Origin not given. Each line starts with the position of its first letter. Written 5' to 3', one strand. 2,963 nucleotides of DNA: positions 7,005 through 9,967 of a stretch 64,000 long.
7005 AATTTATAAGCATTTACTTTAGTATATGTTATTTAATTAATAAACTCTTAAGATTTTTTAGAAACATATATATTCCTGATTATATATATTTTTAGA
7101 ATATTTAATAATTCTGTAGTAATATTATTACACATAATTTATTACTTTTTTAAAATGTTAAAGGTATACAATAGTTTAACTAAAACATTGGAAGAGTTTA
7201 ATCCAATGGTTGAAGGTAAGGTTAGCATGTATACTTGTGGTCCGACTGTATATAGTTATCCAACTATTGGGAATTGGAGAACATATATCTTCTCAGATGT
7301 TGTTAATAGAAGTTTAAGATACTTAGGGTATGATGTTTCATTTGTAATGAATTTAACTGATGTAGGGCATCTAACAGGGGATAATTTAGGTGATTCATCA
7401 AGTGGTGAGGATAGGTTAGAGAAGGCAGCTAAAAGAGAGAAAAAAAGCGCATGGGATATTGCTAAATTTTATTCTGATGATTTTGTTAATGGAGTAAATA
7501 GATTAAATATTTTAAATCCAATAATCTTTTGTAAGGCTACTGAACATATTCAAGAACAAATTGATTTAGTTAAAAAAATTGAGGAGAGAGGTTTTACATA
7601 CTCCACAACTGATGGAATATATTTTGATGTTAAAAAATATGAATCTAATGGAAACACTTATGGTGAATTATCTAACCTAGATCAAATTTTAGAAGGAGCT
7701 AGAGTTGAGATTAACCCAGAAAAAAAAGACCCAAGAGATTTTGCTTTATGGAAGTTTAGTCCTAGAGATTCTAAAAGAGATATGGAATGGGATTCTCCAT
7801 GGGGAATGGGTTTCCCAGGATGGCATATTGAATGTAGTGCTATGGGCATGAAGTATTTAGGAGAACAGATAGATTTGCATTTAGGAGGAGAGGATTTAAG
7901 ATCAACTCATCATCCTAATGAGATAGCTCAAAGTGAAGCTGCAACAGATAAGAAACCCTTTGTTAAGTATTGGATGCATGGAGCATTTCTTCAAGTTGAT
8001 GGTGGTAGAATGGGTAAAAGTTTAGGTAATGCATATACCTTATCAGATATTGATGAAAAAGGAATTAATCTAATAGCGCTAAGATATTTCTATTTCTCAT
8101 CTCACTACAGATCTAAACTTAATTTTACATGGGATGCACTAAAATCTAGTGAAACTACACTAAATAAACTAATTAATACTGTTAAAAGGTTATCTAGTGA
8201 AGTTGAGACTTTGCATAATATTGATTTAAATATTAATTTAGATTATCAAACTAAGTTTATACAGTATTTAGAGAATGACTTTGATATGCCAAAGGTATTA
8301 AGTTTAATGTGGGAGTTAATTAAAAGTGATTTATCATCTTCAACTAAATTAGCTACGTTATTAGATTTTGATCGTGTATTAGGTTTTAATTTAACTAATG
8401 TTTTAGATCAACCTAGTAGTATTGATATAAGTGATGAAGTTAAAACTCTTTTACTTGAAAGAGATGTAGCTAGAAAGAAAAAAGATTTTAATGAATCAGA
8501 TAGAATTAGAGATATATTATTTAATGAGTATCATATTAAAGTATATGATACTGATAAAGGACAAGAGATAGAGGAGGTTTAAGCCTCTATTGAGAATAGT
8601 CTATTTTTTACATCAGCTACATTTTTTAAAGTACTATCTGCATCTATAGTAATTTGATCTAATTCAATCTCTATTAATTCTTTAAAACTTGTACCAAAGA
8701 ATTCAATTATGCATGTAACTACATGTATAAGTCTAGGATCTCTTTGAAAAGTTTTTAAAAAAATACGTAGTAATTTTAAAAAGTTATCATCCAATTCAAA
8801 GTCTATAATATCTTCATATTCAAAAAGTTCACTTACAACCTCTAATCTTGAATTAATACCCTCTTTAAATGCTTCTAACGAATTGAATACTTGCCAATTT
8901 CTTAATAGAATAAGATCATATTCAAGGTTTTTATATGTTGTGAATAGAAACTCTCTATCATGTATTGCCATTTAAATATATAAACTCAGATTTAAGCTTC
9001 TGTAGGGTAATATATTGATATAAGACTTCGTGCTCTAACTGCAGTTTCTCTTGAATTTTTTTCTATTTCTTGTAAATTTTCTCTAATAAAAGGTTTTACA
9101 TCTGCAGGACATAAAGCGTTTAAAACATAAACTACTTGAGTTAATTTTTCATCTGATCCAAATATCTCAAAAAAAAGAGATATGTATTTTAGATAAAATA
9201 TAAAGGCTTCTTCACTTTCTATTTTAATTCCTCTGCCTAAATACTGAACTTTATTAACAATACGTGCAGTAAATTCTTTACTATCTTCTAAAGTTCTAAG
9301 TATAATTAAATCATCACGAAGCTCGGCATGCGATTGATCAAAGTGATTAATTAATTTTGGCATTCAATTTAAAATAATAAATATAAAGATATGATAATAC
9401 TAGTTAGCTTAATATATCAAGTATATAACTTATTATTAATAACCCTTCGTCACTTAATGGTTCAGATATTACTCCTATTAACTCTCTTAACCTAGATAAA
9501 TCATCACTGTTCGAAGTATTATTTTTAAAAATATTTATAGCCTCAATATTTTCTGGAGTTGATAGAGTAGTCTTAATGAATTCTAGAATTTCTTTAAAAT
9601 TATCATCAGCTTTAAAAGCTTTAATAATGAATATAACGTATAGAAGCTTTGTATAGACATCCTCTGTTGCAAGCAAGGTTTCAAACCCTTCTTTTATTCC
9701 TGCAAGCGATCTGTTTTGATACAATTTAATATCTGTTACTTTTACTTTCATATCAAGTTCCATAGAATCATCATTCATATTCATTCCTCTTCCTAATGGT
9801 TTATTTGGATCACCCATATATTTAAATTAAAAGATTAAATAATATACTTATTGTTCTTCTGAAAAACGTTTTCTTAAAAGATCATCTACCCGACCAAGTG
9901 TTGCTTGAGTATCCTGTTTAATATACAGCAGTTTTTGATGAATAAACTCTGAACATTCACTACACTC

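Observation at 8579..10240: Array of four tandem paralogous small acidic proteins between cysS and a dockerin-bearing protease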

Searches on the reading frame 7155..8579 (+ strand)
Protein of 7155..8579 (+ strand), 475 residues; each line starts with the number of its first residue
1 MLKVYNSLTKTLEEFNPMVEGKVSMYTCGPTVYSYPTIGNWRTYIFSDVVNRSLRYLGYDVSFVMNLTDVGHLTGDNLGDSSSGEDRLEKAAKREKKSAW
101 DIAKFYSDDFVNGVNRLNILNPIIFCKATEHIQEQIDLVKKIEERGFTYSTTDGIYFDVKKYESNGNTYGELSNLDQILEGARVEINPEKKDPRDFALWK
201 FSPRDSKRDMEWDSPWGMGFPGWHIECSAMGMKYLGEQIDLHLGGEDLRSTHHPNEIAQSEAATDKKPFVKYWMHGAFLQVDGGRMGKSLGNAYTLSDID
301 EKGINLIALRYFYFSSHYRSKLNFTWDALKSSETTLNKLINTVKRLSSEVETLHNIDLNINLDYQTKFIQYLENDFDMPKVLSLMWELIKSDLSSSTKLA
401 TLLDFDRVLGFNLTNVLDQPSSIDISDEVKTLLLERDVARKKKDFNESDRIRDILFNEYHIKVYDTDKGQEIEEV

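Call 19: find_related_loci(query=window:7155-8579:+, collection=genome_contigs, flank=10000)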
Query window:7155-8579:+ (475 aa) in genome_contigs; peptide patterns used: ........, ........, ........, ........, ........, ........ (x = any residue, [..] = any of these).
599 stretches matched a pattern (row limit reached: there are more); 579 encode a relative of the query (tblastn E <= 1e-3); the best 80 are kept; 80 distinct loci.
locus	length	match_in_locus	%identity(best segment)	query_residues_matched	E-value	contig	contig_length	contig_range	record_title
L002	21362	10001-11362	62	2-453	0e+0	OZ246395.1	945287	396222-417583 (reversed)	MAG: uncultured Candidatus Saccharibacteria bacterium isolate SRP292972_co1_112 genome assembly, chromosome: 1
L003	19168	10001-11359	57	2-452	0e+0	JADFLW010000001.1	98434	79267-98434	MAG: Patescibacteria group bacterium isolate B55T1B8 B55T1B8_NODE242, whole genome shotgun sequence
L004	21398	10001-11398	59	2-465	0e+0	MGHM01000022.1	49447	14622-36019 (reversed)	MAG: Candidatus Woesebacteria bacterium RIFCSPLOWO2_01_FULL_44_24b rifcsplowo2_01_scaffold_678, whole genome shotgun seq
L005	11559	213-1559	59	2-452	0e+0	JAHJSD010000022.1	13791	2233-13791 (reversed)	MAG: Patescibacteria group bacterium isolate OS_PC_MetaG.mb.184 OS_PC_MetaG.mb.184_k141_225073, whole genome shotgun seq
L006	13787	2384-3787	57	1-475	0e+0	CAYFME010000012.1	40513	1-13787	MAG TPA_asm: uncultured Gammaproteobacteria bacterium isolate ERP019367_co1_56 genome assembly, contig: NODE_1033_length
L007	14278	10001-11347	58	6-453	3e-180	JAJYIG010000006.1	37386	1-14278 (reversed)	MAG: bacterium isolate DBS2-1.bin114 NODE_1847_length_37386_cov_3.978153, whole genome shotgun sequence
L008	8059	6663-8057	57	2-441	2e-179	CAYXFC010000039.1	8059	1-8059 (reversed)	MAG TPA_asm: uncultured Pseudomonadales bacterium isolate binchicken_co387_139 genome assembly, contig: NODE_12396_lengt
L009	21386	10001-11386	57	1-472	7e-179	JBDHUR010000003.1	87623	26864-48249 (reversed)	MAG: Candidatus Paceibacteria bacterium isolate AS-MESO-3CA.210 NODE_997_length_87623_cov_6.181607, whole genome shotgun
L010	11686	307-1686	58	1-452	2e-174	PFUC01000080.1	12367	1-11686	MAG: Candidatus Collierbacteria bacterium CG_4_9_14_3_um_filter_43_16 CG_4_9_14_3_um_filter_150_scaffold_5422_c, whole g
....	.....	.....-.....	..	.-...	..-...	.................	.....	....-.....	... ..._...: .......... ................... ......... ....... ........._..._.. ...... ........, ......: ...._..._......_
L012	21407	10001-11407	51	2-469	2e-165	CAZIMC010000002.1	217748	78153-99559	MAG TPA_asm: uncultured Gammaproteobacteria bacterium isolate SRP170004_co1_20 genome assembly, contig: NODE_57_length_2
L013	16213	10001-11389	47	1-475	4e-146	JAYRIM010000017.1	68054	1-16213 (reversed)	MAG: Candidatus Levyibacteriota bacterium isolate SZ_szas25bin.53 k141_906829, whole genome shotgun sequence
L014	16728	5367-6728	48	1-473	2e-144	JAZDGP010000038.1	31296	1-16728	MAG: bacterium isolate MEGAHIT-group-0.272 k141_10302158, whole genome shotgun sequence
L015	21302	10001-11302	49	2-455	1e-143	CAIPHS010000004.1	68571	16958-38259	uncultured Candidatus Woesearchaeota archaeon isolate AlinenSediments_bin-1632 genome assembly, contig: bin-1632:04/13,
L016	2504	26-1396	47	2-475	3e-152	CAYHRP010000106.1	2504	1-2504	MAG TPA_asm: uncultured Gammaproteobacteria bacterium isolate ERP119705_co15_220 genome assembly, contig: NODE_65193_len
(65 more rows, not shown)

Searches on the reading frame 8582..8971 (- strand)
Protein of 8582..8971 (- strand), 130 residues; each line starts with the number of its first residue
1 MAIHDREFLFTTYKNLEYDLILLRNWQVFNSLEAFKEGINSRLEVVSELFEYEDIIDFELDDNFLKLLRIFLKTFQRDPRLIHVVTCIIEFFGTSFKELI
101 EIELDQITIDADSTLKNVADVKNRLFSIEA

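Call 4: search_protein_families(library=pfam, proteins=[window:8582-8971:-], max_evalue=1)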
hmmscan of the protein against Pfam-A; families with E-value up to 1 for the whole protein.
window:8582-8971:- (130 aa): 0 families

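Call 6: search_protein_families(library=ncbifam, proteins=[window:8582-8971:-], max_evalue=1)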
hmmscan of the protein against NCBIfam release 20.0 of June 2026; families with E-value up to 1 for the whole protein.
window:8582-8971:- (130 aa): 1 family
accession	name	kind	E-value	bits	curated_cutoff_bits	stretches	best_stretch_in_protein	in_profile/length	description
NF007323.0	PRK09814.1-2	equivalog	0.033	13.3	529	1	17-105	120-202/327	beta-1,6-galactofuranosyltransferase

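Call 7: search_protein_families(library=padloc, proteins=[window:8582-8971:-], max_evalue=1)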
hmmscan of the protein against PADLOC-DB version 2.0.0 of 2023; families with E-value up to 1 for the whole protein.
window:8582-8971:- (130 aa): 0 families

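Call 8: search_protein_families(library=phrogs, proteins=[window:8582-8971:-], max_evalue=1)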
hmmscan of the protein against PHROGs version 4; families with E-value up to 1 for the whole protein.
window:8582-8971:- (130 aa): 0 families

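Call 11: list_cluster_members(proteins=[window:8582-8971:-, window:8995-9363:-, window:9407-9817:-, window:9851-10240:-, window:10297-11259:-, window:11264-11893:-])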
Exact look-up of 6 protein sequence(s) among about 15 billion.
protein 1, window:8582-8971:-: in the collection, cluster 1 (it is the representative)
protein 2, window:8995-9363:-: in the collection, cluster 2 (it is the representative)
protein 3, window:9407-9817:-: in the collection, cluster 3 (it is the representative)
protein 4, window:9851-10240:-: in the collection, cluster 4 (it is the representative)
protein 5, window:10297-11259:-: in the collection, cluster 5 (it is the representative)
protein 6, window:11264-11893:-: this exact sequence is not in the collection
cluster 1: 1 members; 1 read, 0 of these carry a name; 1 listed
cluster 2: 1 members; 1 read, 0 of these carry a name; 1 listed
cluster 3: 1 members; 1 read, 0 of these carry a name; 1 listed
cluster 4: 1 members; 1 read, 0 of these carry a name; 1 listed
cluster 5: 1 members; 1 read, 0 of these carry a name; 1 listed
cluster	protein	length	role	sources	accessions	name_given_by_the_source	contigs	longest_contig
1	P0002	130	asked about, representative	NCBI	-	-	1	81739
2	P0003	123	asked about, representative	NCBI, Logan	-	-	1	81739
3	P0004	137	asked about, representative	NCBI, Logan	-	-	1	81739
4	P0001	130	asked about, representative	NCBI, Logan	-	-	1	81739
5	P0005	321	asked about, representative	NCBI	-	-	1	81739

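Call 73: find_encoding_contigs(protein=P0002, flank=1000, max_places=3)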
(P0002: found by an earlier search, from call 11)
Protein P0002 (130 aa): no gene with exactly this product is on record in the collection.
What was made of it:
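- Tried and rejected: Looking up the NCBI record through protein A. The look-up failed (call 73).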

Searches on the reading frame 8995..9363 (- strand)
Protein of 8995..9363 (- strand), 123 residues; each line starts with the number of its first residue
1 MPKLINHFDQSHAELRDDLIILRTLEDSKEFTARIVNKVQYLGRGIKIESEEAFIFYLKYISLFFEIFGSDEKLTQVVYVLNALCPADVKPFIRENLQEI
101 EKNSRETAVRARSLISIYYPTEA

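Call 4: search_protein_families(library=pfam, proteins=[window:8995-9363:-], max_evalue=1)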
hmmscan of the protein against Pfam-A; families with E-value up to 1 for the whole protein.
window:8995-9363:- (123 aa): 2 families
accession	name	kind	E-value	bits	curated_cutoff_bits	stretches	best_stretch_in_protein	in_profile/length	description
PF08969.16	USP8_dimer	-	0.00066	20.3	24.6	1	49-67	52-69/114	USP8 dimerisation domain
PF02556.19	SecB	-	0.045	14.1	26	1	46-100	63-114/141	Preprotein translocase subunit SecB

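Call 6: search_protein_families(library=ncbifam, proteins=[window:8995-9363:-], max_evalue=1)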
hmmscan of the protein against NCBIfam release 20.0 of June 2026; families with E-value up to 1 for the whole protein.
window:8995-9363:- (123 aa): 2 families
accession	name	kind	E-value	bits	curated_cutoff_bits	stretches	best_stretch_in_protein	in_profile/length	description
NF004393.0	PRK05751.1-4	equivalog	0.036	13.6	180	1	46-100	72-123/165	protein-export chaperone SecB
TIGR00809.1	secB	equivalog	0.051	13.6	102.8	1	47-101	63-114/140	protein-export chaperone SecB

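Call 7: search_protein_families(library=padloc, proteins=[window:8995-9363:-], max_evalue=1)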
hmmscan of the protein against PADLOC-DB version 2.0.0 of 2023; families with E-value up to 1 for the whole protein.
window:8995-9363:- (123 aa): 0 families

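Call 8: search_protein_families(library=phrogs, proteins=[window:8995-9363:-], max_evalue=1)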
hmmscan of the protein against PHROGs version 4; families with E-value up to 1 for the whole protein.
window:8995-9363:- (123 aa): 2 families
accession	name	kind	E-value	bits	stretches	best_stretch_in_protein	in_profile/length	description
phrog_12029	-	unknown function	0.15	13.6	1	65-100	40-75/96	-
phrog_23249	-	unknown function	0.36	12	1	5-32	10-37/83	-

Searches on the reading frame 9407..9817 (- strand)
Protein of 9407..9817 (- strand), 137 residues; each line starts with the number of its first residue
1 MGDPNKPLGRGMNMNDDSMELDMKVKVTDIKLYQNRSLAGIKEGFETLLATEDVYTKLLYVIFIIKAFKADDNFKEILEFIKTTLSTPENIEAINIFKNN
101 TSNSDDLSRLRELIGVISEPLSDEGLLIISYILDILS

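Call 4: search_protein_families(library=pfam, proteins=[window:9407-9817:-], max_evalue=1)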
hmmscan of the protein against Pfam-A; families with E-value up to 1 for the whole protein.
window:9407-9817:- (137 aa): 0 families

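Call 6: search_protein_families(library=ncbifam, proteins=[window:9407-9817:-], max_evalue=1)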
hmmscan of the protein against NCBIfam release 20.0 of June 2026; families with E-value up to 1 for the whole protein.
window:9407-9817:- (137 aa): 1 family
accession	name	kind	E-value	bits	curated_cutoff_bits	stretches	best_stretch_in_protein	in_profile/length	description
NF006251.0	PRK08392.1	equivalog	0.085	12.3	212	1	50-101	79-129/216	hypothetical protein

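Call 7: search_protein_families(library=padloc, proteins=[window:9407-9817:-], max_evalue=1)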
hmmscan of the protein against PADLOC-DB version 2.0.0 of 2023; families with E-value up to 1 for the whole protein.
window:9407-9817:- (137 aa): 0 families

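Call 8: search_protein_families(library=phrogs, proteins=[window:9407-9817:-], max_evalue=1)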
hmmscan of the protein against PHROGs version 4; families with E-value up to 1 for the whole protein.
window:9407-9817:- (137 aa): 4 families
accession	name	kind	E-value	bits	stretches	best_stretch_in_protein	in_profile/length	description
phrog_6517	-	unknown function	0.053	14.5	1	50-110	3-64/145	-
phrog_17602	-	unknown function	0.11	13.1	1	26-81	118-175/190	-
phrog_5669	-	unknown function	0.13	13.6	1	31-69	36-74/104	-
phrog_10559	-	unknown function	0.28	12.2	1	56-78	3-25/50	-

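Call 44: find_homologous_proteins(query=window:9407-9817:-, max_evalue=1)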
Query window:9407-9817:- (137 aa): 2 proteins with E <= 1 among 18 candidates.
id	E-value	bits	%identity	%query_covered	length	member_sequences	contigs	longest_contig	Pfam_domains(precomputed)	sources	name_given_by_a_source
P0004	3.9e-80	284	100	100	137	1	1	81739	-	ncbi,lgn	-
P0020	1.4e-53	198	77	100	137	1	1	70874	-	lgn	-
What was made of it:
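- Tried and rejected: The search with C found a single orthologue, which proved the key lead (call 44).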

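Call 46: find_encoding_contigs(protein=P0020, flank=10000, max_places=4)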
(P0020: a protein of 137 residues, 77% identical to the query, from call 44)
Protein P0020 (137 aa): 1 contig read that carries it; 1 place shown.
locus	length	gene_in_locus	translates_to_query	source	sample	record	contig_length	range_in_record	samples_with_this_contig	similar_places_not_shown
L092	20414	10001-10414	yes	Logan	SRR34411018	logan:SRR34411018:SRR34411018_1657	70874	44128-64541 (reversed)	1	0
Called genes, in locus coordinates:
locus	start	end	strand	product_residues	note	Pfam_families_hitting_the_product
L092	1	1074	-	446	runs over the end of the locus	PF01794:Ferric_reduct, PF00970:FAD_binding_6, PF08022:FAD_binding_8, PF00175:NAD_binding_1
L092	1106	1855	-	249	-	PF20260:PUA_4, PF04452:Methyltrans_RNA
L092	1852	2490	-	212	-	PF01323:DSBA (weak), PF13462:Thioredoxin_4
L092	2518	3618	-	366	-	PF13439:Glyco_transf_4, PF13477:Glyco_trans_4_2 (weak), PF13579:Glyco_trans_4_4 (weak), PF00534:Glycos_transf_1, PF13692:Glyco_trans_1_4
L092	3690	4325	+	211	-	-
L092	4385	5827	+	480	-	PF08308:PEGA (weak)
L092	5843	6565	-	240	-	-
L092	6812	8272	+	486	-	PF01425:Amidase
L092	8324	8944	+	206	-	-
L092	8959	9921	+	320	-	PF00089:Trypsin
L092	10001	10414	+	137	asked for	-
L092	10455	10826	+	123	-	-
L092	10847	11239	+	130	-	-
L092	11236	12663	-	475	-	PF00133:tRNA-synt_1 (faint), PF01406:tRNA-synt_1e, PF09334:tRNA-synt_1g (faint)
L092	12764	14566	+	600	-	-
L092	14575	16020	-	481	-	PF00133:tRNA-synt_1 (weak), PF01406:tRNA-synt_1e (faint), PF09334:tRNA-synt_1g, PF00133:tRNA-synt_1, PF19303:Anticodon_3 (weak), PF08264:Anticodon_1 (weak)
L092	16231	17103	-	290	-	-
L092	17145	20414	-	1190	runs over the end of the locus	PF02811:PHP, PF07733:DNA_pol3_alpha, PF17657:DNA_pol3_finger, PF14579:HHH_6, PF01336:tRNA_anti-codon (weak)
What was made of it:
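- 9404..9817 (-): Gene C (137 aa): an all-alpha protein. Its membership of the A/B/D family is unproven; it shares only the motif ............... The orthologue P0020 is 77% identical (calls 44, 46).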

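Call 70: predict_structure(alignment_id=A4)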
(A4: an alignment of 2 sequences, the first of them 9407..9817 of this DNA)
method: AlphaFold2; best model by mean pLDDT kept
length: 137 residues; sequences in the alignment: 2
mean_pLDDT: 78.5   pTM: 0.73
mean pLDDT of the five models: 78.5, 69.8, 69.2, 65.8, 65.1
residues with pLDDT >= 90: 0; 70-90: 113; 50-70: 12; < 50: 12
segments of 3 or more residues with pLDDT < 50: 5-14
pLDDT, mean of each block of 10 residues (from residue 1): 47 58 83 70 84 86 87 87 88 87 85 77 79 81
secondary structure, 60 per line:
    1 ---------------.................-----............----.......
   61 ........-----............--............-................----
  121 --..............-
elements in order: H16-32 H38-49 H54-68 H74-85 H88-99 H101-116 H123-136
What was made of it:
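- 9404..9817 (-): AF2 model pLDDT 78.5, pTM 0.73, seven helices (call 70).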

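Call 72: fold_search(model_id=the predicted structure, library=pdb)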
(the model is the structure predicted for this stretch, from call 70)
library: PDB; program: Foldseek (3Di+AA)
matches with E <= 10: 382; with E <= 0.001: 0
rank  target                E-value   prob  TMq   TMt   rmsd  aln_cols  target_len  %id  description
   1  2xev_C                5.9e-01  0.18  0.22  0.23  13.3       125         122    9  Crystal structure of the TPR domain of Xanthomonas campestris ybgF (released 2010-09-15)
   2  6hft                  6.5e-01  0.28  0.28  0.15  12.7       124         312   12  Hsp90 co-chaperone Cns1 from Saccharomyces cerevisiae (delta69) (released 2019-03-27)
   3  8kc4                  7.2e-01  0.35  0.31  0.29  13.6       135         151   12  De novo design protein -NA05 (released 2024-08-07)
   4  9qpq_M                7.6e-01  0.25  0.27  0.25  14.0       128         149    9  The structure of the COPI leaf bound to GOLPH3 (released 2025-10-22)
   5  2dba_MODEL_1_A        7.6e-01  0.21  0.28  0.27  12.7       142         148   10  The solution structure of the tetratrico peptide repeat of human Smooth muscle cell associated protein-1, isof (released 2006-06-15)
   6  3sla_E                9.3e-01  0.28  0.30  0.26  13.1       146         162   15  X-ray structure of first four repeats of human beta-catenin (released 2012-02-29)
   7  3sla_A                9.3e-01  0.28  0.29  0.25  13.0       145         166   12  X-ray structure of first four repeats of human beta-catenin (released 2012-02-29)
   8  2iae_A                9.7e-01  0.38  0.35  0.11  12.0       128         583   12  Crystal structure of a protein phosphatase 2A (PP2A) holoenzyme. (released 2006-12-26)
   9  9i8o_C                9.7e-01  0.25  0.29  0.25  12.9       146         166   14  Beta-Catenin R4 with Compound 1 (released 2026-02-18)
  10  5ufl_A                1.0e+00  0.16  0.24  0.09  14.4       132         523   13  Crystal structure of a CIP2A core domain (released 2017-02-15)
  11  4x8q                  1.0e+00  0.14  0.25  0.18  14.8       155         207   13  X-ray crystal structure of AlkD2 from Streptococcus mutans (released 2015-05-27)
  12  8twi_A                1.1e+00  0.30  0.32  0.25  13.0       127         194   12  Cryo-EM structure of the PP2A:B55-FAM122A complex, PP2Ac body (released 2023-11-01)
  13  6l4o_A                1.2e+00  0.38  0.36  0.14  11.5       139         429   14  Crystal structure of API5-FGF2 complex (released 2020-04-29)
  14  8uwb_D                1.2e+00  0.23  0.32  0.11  12.4       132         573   15  Crystal structure of PP2A PPP2R1A-PPP2CA-PPP2R5E phosphatase. (released 2024-04-17)
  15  6ylg_K                1.3e+00  0.21  0.33  0.23  13.0       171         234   14  Rix1-Rea1 pre-60S particle - 60S core, body 1 (rigid body refinement) (released 2020-07-29)
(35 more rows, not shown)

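Call 75: find_related_loci(query=A4, collection=viral_contigs, flank=5000)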
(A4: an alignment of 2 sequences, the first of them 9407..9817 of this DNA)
Query A4 (137 aa) in viral_contigs; peptide patterns used: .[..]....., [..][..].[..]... (x = any residue, [..] = any of these).
95 stretches matched a pattern, but none encodes a relative of the query by tblastn (E <= 1e-3).
